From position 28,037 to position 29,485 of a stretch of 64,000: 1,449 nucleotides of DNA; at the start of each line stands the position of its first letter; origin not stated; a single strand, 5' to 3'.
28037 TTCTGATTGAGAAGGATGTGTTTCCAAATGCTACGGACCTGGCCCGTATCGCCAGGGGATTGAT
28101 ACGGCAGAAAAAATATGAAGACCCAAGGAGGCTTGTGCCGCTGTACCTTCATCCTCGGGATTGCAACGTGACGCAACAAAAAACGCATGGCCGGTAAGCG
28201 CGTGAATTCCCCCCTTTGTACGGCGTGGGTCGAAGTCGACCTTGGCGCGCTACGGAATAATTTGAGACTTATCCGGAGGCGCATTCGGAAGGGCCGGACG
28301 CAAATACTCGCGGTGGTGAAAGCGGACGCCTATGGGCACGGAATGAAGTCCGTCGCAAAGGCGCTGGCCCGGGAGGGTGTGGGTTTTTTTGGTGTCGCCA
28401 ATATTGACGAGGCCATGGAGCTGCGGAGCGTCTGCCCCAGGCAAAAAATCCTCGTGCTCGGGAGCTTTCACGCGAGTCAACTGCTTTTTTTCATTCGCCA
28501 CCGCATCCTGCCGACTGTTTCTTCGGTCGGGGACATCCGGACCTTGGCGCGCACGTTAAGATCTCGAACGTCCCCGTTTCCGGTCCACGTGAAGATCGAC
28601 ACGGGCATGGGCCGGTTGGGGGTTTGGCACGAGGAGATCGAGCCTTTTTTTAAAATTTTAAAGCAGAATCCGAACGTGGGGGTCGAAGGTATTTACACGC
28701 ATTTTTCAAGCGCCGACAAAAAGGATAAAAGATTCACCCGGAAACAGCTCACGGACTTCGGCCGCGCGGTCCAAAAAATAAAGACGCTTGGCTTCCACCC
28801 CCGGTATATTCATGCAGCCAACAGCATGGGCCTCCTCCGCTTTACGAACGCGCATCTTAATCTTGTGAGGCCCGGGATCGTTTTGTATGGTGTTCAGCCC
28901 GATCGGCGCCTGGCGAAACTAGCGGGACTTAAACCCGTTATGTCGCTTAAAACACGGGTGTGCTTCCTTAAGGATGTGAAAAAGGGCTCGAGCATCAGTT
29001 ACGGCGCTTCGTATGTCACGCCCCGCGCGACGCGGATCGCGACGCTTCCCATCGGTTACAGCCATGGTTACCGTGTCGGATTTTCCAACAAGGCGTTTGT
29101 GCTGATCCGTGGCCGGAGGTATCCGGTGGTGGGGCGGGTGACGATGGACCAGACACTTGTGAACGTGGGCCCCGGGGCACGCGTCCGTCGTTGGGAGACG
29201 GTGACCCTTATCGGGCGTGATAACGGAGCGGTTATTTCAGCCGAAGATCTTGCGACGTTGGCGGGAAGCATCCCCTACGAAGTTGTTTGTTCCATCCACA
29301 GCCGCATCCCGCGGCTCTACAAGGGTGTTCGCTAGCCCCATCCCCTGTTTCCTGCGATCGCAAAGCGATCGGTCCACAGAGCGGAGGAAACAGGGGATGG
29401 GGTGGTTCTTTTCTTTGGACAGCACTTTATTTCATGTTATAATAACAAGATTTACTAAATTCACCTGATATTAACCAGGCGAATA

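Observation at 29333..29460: Copy E4 acts as a terminator-like hairpin after alr and abuts a near-consensus promoter for ilvBNC-leuA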

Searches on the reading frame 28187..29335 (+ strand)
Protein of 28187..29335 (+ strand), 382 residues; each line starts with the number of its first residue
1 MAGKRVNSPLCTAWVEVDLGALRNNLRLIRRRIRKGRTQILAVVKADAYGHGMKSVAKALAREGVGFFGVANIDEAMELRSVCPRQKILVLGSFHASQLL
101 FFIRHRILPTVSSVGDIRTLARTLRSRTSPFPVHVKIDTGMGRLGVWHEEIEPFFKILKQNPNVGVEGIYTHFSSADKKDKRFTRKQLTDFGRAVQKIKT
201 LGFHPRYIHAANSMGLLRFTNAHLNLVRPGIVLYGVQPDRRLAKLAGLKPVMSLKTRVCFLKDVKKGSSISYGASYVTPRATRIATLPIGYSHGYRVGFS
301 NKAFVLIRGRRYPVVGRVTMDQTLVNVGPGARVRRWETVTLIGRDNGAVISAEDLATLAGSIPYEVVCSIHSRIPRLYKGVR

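Call 15: find_homologous_proteins(query=window:28187-29332:+, max_evalue=1e-30)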
Query window:28187-29332:+ (382 aa): 7960 proteins with E <= 1e-30 among 8000 candidates; the best 120 are listed.
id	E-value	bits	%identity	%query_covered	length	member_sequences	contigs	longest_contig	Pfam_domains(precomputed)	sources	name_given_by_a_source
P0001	7.2e-234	794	100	93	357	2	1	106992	PF00842.28,PF01168.27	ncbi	-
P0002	2.0e-184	631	73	99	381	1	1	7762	PF00842.28,PF01168.27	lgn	-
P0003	2.5e-156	539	64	96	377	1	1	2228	PF00842.28,PF01168.27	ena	-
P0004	2.7e-156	538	65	97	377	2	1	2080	PF00842.28,PF01168.27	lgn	-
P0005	6.3e-156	537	64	96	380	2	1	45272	PF00842.28,PF01168.27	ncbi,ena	-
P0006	2.0e-154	532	62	96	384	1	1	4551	PF00842.28,PF01168.27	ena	-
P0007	3.0e-154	532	65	100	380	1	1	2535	PF00842.28,PF01168.27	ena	-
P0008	3.2e-151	522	63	100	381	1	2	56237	PF00842.28,PF01168.27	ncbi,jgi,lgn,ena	-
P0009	4.6e-151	521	63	99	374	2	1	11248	PF00842.28,PF01168.27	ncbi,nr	ncbi:MAG TPA: alanine racemase [Candidatus Eisenbacteria bacterium]|nr:alanine racemase [Candidatus 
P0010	1.2e-150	520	64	96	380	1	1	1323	PF00842.28,PF01168.27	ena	-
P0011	1.7e-150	519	63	99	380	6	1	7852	PF00842.28,PF01168.27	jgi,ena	-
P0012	1.1e-149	517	63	97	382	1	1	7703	PF00842.28,PF01168.27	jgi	jgi:alanine racemase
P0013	1.4e-149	516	64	96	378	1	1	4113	PF00842.28,PF01168.27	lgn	-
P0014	3.0e-149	515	61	98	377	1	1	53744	PF00842.28,PF01168.27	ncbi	-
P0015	4.2e-149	515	62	96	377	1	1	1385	PF00842.28,PF01168.27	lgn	-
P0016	1.2e-148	513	61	96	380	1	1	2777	PF00842.28,PF01168.27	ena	-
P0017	2.3e-148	512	63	98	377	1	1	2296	PF00842.28,PF01168.27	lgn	-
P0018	4.7e-148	511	60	97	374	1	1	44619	PF00842.28,PF01168.27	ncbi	ncbi:MAG: alanine racemase [Candidatus Omnitrophota bacterium]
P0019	5.0e-148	511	63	96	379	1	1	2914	PF00842.28,PF01168.27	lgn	-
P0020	1.4e-146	507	60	100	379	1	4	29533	PF00842.28,PF01168.27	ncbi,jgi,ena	-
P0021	1.6e-146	506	62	96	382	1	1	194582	PF00842.28,PF01168.27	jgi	jgi:alanine racemase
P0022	1.7e-146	506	60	99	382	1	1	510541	PF00842.28,PF01168.27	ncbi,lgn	-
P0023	2.1e-146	506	58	98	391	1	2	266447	PF00842.28,PF01168.27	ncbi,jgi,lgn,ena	-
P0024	3.3e-146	505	63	97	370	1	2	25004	PF00842.28,PF01168.27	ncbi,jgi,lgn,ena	-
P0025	3.4e-146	505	61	97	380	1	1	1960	PF00842.28,PF01168.27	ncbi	-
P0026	6.2e-146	504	61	97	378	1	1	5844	PF00842.28,PF01168.27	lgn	-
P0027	8.6e-146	504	60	98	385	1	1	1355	PF00842.28,PF01168.27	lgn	-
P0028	1.7e-145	503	62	96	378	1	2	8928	PF00842.28,PF01168.27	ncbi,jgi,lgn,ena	-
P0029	9.8e-145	500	58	98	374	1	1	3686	PF00842.28,PF01168.27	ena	-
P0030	3.8e-144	498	59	98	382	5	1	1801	PF00842.28,PF01168.27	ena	-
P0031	4.6e-144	498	60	98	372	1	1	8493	PF00842.28,PF01168.27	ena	-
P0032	5.2e-144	498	59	96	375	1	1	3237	PF00842.28,PF01168.27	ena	-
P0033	7.8e-144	497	59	97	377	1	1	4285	PF00842.28,PF01168.27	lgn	-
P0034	1.6e-143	496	60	96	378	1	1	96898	PF00842.28,PF01168.27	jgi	jgi:alanine racemase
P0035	3.0e-143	496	60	96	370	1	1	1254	PF00842.28,PF01168.27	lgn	-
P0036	3.9e-143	495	62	96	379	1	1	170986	PF00842.28,PF01168.27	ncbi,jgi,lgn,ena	-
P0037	6.2e-143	494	60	100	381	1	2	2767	PF00842.28,PF01168.27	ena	-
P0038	7.1e-143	494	60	100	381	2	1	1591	PF00842.28,PF01168.27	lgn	-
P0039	9.5e-143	494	59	100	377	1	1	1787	PF00842.28,PF01168.27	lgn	-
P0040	2.4e-142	493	61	97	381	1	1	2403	PF00842.28,PF01168.27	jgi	jgi:alanine racemase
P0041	5.0e-142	492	60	99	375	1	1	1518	PF00842.28,PF01168.27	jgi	jgi:alanine racemase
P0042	1.4e-141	490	61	96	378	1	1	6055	PF00842.28,PF01168.27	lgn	-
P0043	1.7e-141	490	57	97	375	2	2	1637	PF00842.28,PF01168.27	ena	-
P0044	3.2e-141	489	59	95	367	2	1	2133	PF00842.28,PF01168.27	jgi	-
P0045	3.5e-141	489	59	98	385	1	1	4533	PF00842.28,PF01168.27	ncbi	-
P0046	4.0e-141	489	59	97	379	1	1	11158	PF00842.28,PF01168.27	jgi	jgi:alanine racemase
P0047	4.4e-141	488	60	97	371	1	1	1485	PF00842.28,PF01168.27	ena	-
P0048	5.4e-141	488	59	98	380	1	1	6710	PF00842.28,PF01168.27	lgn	-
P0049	8.7e-141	487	58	99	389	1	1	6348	PF00842.28,PF01168.27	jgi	jgi:alanine racemase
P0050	1.0e-140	487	59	99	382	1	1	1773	PF00842.28,PF01168.27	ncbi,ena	-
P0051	1.4e-140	487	59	100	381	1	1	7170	PF00842.28,PF01168.27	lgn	-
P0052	1.9e-140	486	60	97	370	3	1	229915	PF00842.28,PF01168.27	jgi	-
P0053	2.8e-140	486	62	96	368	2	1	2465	PF00842.28,PF01168.27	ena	-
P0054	3.7e-140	485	59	98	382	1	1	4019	PF00842.28,PF01168.27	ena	-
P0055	8.8e-140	484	58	100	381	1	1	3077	PF00842.28,PF01168.27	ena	-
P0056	9.8e-140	484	60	97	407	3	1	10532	PF00842.28,PF01168.27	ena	-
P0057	2.8e-139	482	58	97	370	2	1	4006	PF00842.28,PF01168.27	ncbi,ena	-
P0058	6.2e-139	481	57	98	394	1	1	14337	PF00842.28,PF01168.27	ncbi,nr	ncbi:MAG: alanine racemase [Candidatus Omnitrophica bacterium]|nr:alanine racemase [Candidatus Omnit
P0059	7.1e-139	481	58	96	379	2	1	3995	PF00842.28,PF01168.27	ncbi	ncbi:MAG: alanine racemase, partial [Candidatus Omnitrophica bacterium CG1_02_46_14]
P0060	9.3e-139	481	56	97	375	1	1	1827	PF00842.28,PF01168.27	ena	-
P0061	1.3e-138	480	58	98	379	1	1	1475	PF00842.28,PF01168.27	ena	-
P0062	2.0e-138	480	58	97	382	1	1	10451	PF00842.28,PF01168.27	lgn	-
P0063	2.8e-138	479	60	96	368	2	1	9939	PF00842.28,PF01168.27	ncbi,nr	ncbi:MAG: alanine racemase [Candidatus Omnitrophica bacterium]|nr:alanine racemase [Candidatus Omnit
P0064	3.7e-138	479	58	97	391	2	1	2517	PF00842.28,PF01168.27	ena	-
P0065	7.2e-138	478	60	97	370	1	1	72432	PF00842.28,PF01168.27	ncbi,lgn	-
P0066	9.2e-138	477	59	97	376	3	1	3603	PF00842.28,PF01168.27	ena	-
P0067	2.0e-137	476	60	96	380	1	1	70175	PF00842.28,PF01168.27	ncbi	-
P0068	5.2e-137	475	59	97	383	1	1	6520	PF00842.28,PF01168.27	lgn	-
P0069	6.3e-137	475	60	96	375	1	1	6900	PF00842.28,PF01168.27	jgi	jgi:alanine racemase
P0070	8.4e-137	474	58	96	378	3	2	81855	PF00842.28,PF01168.27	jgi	-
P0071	1.1e-136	474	59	97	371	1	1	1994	PF00842.28,PF01168.27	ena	-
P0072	1.7e-136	473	58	98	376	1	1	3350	PF00842.28,PF01168.27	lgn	-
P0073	2.8e-136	473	59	96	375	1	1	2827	PF00842.28,PF01168.27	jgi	jgi:alanine racemase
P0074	3.2e-136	472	59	97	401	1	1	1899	PF00842.28,PF01168.27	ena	-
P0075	3.4e-136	472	60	96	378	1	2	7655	PF00842.28,PF01168.27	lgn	-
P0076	3.9e-136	472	57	97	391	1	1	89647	PF00842.28,PF01168.27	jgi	-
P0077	1.5e-135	470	55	99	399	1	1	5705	PF00842.28,PF01168.27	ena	-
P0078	2.4e-135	470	59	99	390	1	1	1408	PF00842.28,PF01168.27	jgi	jgi:alanine racemase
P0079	5.3e-135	468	58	97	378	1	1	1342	PF00842.28,PF01168.27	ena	-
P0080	1.0e-134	467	58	99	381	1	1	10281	PF00842.28,PF01168.27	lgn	-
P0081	1.3e-134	467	56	97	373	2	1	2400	PF00842.28,PF01168.27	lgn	-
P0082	5.7e-134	465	58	98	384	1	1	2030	PF00842.28,PF01168.27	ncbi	-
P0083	5.8e-134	465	56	97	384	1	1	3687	PF00842.28,PF01168.27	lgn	-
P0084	7.6e-134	465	57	97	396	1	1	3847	PF00842.28,PF01168.27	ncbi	-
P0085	8.5e-134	464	56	99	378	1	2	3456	PF00842.28,PF01168.27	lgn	-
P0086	1.8e-133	463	58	99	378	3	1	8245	PF00842.28,PF01168.27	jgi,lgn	jgi:alanine racemase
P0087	2.5e-133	463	56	96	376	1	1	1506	PF00842.28,PF01168.27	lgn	-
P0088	2.9e-133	463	55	98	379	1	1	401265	PF00842.28,PF01168.27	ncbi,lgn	-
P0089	3.1e-133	463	56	99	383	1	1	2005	PF00842.28,PF01168.27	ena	-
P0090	3.7e-133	462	55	99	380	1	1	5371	PF00842.28,PF01168.27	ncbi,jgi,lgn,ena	-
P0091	1.8e-132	460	59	96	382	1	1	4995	PF00842.28,PF01168.27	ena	-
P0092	3.2e-132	459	57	96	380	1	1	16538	PF00842.28,PF01168.27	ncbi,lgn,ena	-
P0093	1.1e-131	457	56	100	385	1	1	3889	PF00842.28,PF01168.27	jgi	jgi:alanine racemase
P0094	1.7e-131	457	57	97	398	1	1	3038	PF00842.28,PF01168.27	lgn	-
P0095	2.7e-131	456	55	97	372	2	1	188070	PF00842.28,PF01168.27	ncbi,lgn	-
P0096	3.0e-131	456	57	96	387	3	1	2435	PF00842.28,PF01168.27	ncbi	-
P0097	5.8e-131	455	54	100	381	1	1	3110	PF00842.28,PF01168.27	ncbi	-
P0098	6.2e-130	452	57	96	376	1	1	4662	PF00842.28,PF01168.27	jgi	-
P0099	1.3e-129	451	53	99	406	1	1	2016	PF00842.28,PF01168.27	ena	-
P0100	1.3e-129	451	58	97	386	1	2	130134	PF00842.28,PF01168.27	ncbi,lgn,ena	-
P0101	3.2e-129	449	58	98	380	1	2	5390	PF00842.28,PF01168.27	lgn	-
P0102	3.4e-129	449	56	97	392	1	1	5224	PF00842.28,PF01168.27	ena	-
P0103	1.0e-128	448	56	96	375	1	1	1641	PF00842.28,PF01168.27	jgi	jgi:alanine racemase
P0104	2.0e-128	447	56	95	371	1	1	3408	PF00842.28,PF01168.27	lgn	-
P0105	2.4e-128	446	57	100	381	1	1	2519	PF00842.28,PF01168.27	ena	-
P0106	4.3e-128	446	57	95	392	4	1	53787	PF00842.28,PF01168.27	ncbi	-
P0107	6.4e-128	445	56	96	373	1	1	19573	PF00842.28,PF01168.27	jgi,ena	-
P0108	8.6e-128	445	55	99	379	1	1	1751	PF00842.28,PF01168.27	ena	-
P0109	1.3e-127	444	56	96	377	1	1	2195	PF00842.28,PF01168.27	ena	-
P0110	1.5e-127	444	53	97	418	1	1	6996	PF00842.28,PF01168.27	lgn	-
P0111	1.6e-127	444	57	95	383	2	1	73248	PF00842.28,PF01168.27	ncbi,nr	ncbi:MAG: alanine racemase [Candidatus Omnitrophica bacterium]|nr:alanine racemase [Candidatus Omnit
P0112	1.7e-127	444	56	98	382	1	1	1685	PF00842.28,PF01168.27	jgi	jgi:alanine racemase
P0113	4.0e-127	442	54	97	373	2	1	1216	PF00842.28,PF01168.27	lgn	-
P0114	4.4e-127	442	57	97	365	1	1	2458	PF00842.28,PF01168.27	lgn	-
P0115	9.4e-127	441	55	99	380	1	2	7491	PF00842.28,PF01168.27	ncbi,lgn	-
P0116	1.8e-126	440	57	95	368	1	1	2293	PF00842.28,PF01168.27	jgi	jgi:alanine racemase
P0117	2.3e-126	440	57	98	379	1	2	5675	PF00842.28,PF01168.27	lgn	-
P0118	7.9e-126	438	56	98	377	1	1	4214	PF00842.28,PF01168.27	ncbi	-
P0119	1.1e-125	438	53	99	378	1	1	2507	PF00842.28,PF01168.27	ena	-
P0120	1.1e-125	438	54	97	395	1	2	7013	PF00842.28,PF01168.27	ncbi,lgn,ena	-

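Call 16: find_encoding_contigs(protein=P0002, flank=5000, max_places=3)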
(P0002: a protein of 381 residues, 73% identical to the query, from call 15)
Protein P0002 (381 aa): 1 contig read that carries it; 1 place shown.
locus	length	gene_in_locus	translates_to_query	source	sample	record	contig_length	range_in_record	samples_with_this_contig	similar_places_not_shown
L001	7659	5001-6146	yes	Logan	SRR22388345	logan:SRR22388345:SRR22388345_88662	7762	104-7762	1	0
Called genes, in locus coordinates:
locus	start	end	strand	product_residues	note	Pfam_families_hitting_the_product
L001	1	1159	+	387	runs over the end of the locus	PF00266:Aminotran_5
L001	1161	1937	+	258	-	PF01026:TatD_DNase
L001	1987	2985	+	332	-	PF02517:Rce1-like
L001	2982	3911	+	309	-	PF00586:AIRS, PF02769:AIRS_C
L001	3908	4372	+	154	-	PF02367:TsaE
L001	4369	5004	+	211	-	PF00814:TsaD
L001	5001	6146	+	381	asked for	PF01168:Ala_racemase_N, PF00842:Ala_racemase_C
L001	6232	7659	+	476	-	?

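Call 17: find_encoding_contigs(protein=P0001, flank=10000, max_places=3)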
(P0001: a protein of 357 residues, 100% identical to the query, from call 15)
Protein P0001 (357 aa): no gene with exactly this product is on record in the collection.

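Call 18: find_encoding_contigs(protein=P0005, flank=5000, max_places=3)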
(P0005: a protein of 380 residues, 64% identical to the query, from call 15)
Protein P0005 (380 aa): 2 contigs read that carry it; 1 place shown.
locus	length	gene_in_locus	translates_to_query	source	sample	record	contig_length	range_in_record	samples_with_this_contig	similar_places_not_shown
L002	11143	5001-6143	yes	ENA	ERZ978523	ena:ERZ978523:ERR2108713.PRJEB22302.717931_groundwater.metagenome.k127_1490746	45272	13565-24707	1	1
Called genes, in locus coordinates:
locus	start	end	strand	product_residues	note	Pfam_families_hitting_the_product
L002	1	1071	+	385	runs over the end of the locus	PF00266:Aminotran_5, PF01041:DegT_DnrJ_EryC1 (weak), PF01212:Beta_elim_lyase (faint)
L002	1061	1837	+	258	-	PF01026:TatD_DNase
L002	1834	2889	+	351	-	PF02517:Rce1-like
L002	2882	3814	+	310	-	PF00586:AIRS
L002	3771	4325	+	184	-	PF02367:TsaE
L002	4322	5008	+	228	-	PF00814:TsaD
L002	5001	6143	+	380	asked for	PF01168:Ala_racemase_N, PF00842:Ala_racemase_C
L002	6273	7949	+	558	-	PF02776:TPP_enzyme_N, PF00205:TPP_enzyme_M, PF02775:TPP_enzyme_C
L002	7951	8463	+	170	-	PF01842:ACT, PF22629:ACT_AHAS_ss, PF13710:ACT_5, PF10369:ALS_ss_C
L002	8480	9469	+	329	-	PF02826:2-Hacid_dh_C (weak), PF07991:KARI_N, PF01450:KARI_C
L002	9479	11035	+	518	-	PF00682:HMGL-like, PF22617:HCS_D2, PF08502:LeuA_dimer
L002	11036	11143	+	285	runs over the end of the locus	PF08501:Shikimate_dh_N, PF01488:Shikimate_DH, PF18317:SDH_C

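Call 23: find_encoding_contigs(protein=P0008, flank=10000, max_places=1)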
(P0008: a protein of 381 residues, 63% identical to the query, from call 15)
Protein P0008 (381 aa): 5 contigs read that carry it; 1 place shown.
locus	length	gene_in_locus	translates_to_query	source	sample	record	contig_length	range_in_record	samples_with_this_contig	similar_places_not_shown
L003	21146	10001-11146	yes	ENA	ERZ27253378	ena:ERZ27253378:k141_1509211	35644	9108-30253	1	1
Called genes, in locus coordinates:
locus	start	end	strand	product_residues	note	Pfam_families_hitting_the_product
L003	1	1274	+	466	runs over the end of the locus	PF00133:tRNA-synt_1 (faint), PF01406:tRNA-synt_1e, PF09334:tRNA-synt_1g (faint), PF09190:DALR_2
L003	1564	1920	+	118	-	PF02223:Thymidylate_kin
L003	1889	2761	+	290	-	PF13177:DNA_pol3_delta2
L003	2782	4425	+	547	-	PF00133:tRNA-synt_1, PF01406:tRNA-synt_1e (weak), PF09334:tRNA-synt_1g, PF00133:tRNA-synt_1, PF08264:Anticodon_1 (weak)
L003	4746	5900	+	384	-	PF00266:Aminotran_5, PF01212:Beta_elim_lyase (weak)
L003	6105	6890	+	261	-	PF01026:TatD_DNase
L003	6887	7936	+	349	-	PF02517:Rce1-like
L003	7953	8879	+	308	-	PF00586:AIRS, PF02769:AIRS_C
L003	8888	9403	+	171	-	PF02367:TsaE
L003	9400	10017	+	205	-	PF00814:TsaD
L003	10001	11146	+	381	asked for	PF01168:Ala_racemase_N, PF00842:Ala_racemase_C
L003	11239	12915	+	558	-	PF02776:TPP_enzyme_N, PF00205:TPP_enzyme_M, PF02775:TPP_enzyme_C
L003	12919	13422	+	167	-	PF13291:ACT_4 (weak), PF01842:ACT, PF22629:ACT_AHAS_ss, PF13710:ACT_5, PF10369:ALS_ss_C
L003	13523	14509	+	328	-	PF02826:2-Hacid_dh_C (weak), PF03446:NAD_binding_2 (weak), PF03807:F420_oxidored (faint), PF07991:KARI_N, PF01450:KARI_C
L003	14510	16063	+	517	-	PF00682:HMGL-like, PF22617:HCS_D2, PF08502:LeuA_dimer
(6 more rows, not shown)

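Call 24: find_encoding_contigs(protein=P0014, flank=10000, max_places=1)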
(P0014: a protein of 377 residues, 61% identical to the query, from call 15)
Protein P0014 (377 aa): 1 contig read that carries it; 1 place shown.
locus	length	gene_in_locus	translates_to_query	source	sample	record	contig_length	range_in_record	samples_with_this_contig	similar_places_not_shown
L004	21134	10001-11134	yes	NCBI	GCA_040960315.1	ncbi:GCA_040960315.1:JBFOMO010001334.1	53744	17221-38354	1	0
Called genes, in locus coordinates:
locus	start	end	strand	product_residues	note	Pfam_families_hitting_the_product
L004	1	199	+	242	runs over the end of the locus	PF25087:GMPPB_C (faint), PF00132:Hexapep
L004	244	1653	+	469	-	PF00133:tRNA-synt_1 (faint), PF00750:tRNA-synt_1d (faint), PF01406:tRNA-synt_1e, PF09334:tRNA-synt_1g (faint), PF09190:DALR_2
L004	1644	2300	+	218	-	PF02223:Thymidylate_kin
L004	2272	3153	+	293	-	PF13177:DNA_pol3_delta2, PF00004:AAA (weak)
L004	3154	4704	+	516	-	PF00133:tRNA-synt_1, PF01406:tRNA-synt_1e (faint), PF09334:tRNA-synt_1g, PF00133:tRNA-synt_1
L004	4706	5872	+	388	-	PF00266:Aminotran_5, PF01041:DegT_DnrJ_EryC1, PF01212:Beta_elim_lyase (weak)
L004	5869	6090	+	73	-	-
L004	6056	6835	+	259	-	PF01026:TatD_DNase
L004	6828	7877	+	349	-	PF02517:Rce1-like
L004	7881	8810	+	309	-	PF00586:AIRS, PF02769:AIRS_C (weak)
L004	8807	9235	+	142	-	PF02367:TsaE, PF00005:ABC_tran (weak)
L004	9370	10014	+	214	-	PF00814:TsaD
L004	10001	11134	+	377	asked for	PF01168:Ala_racemase_N, PF00842:Ala_racemase_C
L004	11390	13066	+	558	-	PF02776:TPP_enzyme_N, PF00205:TPP_enzyme_M, PF02775:TPP_enzyme_C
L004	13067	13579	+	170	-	PF01842:ACT, PF22629:ACT_AHAS_ss, PF13710:ACT_5, PF10369:ALS_ss_C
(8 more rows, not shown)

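Call 25: find_encoding_contigs(protein=P0022, flank=10000, max_places=1)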
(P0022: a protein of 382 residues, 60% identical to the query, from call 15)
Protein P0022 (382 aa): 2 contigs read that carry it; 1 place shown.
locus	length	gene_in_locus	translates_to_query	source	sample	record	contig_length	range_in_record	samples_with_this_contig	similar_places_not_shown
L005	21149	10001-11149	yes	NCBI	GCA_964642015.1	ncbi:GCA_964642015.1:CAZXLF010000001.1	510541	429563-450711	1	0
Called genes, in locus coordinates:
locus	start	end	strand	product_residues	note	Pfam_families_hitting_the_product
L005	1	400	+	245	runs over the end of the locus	PF00132:Hexapep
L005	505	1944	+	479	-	PF00133:tRNA-synt_1 (faint), PF01406:tRNA-synt_1e, PF09334:tRNA-synt_1g (weak), PF09190:DALR_2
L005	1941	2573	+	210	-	PF02223:Thymidylate_kin, PF13521:AAA_28 (weak)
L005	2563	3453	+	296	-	PF13177:DNA_pol3_delta2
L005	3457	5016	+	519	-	PF00133:tRNA-synt_1, PF01406:tRNA-synt_1e (weak), PF09334:tRNA-synt_1g, PF00133:tRNA-synt_1, PF01406:tRNA-synt_1e, PF08264:Anticodon_1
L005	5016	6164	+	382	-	PF00266:Aminotran_5, PF01041:DegT_DnrJ_EryC1, PF01212:Beta_elim_lyase (weak)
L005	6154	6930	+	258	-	PF01026:TatD_DNase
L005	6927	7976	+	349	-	PF02517:Rce1-like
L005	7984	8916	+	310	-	PF00586:AIRS, PF02769:AIRS_C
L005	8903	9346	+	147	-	PF02367:TsaE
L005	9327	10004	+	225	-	PF00814:TsaD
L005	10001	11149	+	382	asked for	PF01168:Ala_racemase_N, PF00842:Ala_racemase_C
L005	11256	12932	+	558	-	PF02776:TPP_enzyme_N, PF00205:TPP_enzyme_M, PF02775:TPP_enzyme_C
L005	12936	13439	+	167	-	PF01842:ACT, PF22629:ACT_AHAS_ss, PF13710:ACT_5, PF10369:ALS_ss_C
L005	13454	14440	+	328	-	PF02826:2-Hacid_dh_C (weak), PF07991:KARI_N, PF01450:KARI_C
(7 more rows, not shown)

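Call 49: list_cluster_members(proteins=[P0001, P0002, P0106])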
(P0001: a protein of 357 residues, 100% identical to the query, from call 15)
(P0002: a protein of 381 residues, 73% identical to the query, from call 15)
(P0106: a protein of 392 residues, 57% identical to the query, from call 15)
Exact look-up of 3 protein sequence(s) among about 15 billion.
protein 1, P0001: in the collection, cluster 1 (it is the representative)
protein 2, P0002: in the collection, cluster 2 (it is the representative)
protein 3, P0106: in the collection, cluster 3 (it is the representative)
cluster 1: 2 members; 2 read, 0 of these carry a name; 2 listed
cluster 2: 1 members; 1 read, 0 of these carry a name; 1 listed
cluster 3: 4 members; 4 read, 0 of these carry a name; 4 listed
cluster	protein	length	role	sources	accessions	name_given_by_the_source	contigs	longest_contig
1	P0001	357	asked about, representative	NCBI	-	-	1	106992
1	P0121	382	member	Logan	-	-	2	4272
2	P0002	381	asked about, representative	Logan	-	-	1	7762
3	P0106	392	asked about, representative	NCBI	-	-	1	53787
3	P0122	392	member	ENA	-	-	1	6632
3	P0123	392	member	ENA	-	-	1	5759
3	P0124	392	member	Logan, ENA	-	-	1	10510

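Call 50: find_encoding_contigs(protein=window:28187-29335:+, flank=5000, max_places=6)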
Protein window:28187-29335:+ (382 aa): 2 contigs read that carry it; 2 places shown.
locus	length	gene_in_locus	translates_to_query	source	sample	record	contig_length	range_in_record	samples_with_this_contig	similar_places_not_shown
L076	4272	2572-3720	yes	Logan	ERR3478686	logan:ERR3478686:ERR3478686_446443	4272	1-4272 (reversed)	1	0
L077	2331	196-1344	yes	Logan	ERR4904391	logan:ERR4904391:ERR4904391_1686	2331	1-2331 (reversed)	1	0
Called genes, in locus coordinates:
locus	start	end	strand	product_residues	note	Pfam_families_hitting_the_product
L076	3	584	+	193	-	?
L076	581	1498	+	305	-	PF00586:AIRS, PF02769:AIRS_C (weak)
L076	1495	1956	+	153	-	PF02367:TsaE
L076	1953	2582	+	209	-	PF00814:TsaD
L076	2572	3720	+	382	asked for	PF01168:Ala_racemase_N, PF00842:Ala_racemase_C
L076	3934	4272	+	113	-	?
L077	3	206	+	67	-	?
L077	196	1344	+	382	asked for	PF01168:Ala_racemase_N, PF00842:Ala_racemase_C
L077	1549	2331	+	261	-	?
